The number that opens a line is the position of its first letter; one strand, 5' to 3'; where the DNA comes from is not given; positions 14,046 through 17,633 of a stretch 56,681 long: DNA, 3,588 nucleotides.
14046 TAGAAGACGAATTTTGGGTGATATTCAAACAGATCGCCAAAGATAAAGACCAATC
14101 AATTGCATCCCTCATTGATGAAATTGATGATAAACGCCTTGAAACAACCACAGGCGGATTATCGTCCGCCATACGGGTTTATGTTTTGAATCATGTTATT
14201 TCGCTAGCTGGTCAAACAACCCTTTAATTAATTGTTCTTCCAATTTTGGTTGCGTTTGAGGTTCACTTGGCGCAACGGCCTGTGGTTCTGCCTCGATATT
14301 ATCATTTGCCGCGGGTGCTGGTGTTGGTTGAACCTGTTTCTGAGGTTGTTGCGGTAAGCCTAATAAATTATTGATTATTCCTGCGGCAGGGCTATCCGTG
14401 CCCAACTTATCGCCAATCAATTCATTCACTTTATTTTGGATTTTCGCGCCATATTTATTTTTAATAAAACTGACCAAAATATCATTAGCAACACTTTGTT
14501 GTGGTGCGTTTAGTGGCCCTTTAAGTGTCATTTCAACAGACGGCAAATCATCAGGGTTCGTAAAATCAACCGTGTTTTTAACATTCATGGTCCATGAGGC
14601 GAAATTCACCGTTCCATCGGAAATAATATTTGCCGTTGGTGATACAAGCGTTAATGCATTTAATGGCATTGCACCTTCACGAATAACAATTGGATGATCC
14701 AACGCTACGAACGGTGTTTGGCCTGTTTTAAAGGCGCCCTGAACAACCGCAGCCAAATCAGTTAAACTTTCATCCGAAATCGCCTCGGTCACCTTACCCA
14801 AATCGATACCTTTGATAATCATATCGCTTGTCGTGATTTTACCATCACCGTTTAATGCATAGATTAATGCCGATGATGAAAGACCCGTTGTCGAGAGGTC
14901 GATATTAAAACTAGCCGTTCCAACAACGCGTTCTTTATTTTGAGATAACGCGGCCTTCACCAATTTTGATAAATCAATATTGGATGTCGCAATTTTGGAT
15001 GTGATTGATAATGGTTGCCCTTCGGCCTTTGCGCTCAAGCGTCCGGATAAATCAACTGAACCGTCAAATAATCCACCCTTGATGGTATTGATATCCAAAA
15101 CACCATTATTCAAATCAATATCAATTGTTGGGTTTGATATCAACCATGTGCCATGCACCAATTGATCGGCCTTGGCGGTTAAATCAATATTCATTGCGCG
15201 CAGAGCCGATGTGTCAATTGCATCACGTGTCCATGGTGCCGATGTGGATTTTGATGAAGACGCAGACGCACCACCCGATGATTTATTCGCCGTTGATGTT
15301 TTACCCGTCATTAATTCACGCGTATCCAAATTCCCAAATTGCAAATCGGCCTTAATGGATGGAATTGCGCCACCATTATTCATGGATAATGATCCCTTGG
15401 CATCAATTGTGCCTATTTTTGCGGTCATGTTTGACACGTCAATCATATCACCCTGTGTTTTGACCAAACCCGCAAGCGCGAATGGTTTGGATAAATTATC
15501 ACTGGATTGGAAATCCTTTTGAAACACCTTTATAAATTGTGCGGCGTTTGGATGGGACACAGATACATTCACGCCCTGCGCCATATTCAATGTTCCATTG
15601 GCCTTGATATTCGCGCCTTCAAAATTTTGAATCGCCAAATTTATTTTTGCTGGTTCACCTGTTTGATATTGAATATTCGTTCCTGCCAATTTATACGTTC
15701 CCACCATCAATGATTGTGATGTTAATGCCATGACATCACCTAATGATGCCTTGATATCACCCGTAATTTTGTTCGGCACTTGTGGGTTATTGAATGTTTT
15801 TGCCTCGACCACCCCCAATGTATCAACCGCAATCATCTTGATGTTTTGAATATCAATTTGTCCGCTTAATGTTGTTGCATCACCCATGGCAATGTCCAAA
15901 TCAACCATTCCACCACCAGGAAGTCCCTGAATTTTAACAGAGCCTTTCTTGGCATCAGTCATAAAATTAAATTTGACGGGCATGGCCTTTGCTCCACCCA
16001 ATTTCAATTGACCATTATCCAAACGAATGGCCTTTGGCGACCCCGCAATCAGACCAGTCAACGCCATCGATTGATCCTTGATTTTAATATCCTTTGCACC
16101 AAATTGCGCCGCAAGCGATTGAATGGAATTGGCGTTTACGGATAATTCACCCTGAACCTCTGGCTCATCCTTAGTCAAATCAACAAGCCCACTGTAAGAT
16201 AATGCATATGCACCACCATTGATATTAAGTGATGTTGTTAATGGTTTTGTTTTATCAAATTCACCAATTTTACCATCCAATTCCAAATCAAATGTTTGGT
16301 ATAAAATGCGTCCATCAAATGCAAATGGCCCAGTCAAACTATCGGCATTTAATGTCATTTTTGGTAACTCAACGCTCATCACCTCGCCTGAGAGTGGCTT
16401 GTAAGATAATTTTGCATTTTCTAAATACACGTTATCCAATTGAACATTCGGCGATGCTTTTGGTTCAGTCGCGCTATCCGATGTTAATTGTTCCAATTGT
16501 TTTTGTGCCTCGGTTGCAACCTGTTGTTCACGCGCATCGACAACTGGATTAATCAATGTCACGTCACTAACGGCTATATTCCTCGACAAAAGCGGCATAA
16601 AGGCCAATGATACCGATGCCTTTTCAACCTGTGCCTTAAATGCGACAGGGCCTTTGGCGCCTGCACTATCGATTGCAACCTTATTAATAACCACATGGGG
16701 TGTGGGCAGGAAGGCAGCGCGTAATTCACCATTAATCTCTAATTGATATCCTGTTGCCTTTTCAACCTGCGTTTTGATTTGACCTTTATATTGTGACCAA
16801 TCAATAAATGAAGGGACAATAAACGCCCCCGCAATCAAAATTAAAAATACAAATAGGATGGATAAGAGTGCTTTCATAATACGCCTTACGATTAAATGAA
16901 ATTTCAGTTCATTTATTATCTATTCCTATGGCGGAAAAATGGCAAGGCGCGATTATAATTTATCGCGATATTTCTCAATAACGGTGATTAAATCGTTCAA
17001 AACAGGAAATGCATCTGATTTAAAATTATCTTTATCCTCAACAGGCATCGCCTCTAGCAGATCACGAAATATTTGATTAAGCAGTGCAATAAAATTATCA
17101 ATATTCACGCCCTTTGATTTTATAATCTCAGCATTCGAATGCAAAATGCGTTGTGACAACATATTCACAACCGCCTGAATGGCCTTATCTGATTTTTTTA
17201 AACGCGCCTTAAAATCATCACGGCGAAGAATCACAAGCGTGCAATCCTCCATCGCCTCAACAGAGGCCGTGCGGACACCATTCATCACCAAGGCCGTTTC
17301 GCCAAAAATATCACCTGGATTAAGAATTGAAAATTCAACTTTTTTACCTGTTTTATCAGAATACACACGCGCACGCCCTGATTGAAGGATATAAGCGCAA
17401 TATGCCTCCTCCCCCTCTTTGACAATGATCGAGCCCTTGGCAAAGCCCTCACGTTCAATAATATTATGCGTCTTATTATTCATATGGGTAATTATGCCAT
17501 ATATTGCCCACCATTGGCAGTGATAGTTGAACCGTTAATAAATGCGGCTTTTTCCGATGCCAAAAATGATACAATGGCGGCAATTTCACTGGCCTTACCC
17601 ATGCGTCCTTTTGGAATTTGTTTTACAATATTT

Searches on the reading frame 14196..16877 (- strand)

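Call 35: search_protein_families(library=pfam, proteins=[window:14196-16877:-], max_evalue=0.00001)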
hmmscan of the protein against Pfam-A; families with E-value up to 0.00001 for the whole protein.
window:14196-16877:- (893 aa): 1 family
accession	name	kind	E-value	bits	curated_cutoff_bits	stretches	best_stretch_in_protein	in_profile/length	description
PF05170.20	AsmA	-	3.8e-43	148.6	29.8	1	2-740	6-605/607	AsmA family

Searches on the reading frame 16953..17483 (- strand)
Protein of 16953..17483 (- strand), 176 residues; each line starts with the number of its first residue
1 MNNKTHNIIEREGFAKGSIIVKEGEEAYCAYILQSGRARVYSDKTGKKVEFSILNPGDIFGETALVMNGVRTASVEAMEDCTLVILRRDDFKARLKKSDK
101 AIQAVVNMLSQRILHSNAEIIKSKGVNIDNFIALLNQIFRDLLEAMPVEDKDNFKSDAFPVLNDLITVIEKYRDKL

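Call 36: search_protein_families(library=pfam, proteins=[window:16953-17483:-], max_evalue=0.00001)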
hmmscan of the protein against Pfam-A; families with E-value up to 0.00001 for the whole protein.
window:16953-17483:- (176 aa): 1 family
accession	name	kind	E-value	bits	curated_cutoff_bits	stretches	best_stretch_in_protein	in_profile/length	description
PF00027.35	cNMP_binding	-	3.3e-23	81.9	27.5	1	14-97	4-88/89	Cyclic nucleotide-binding domain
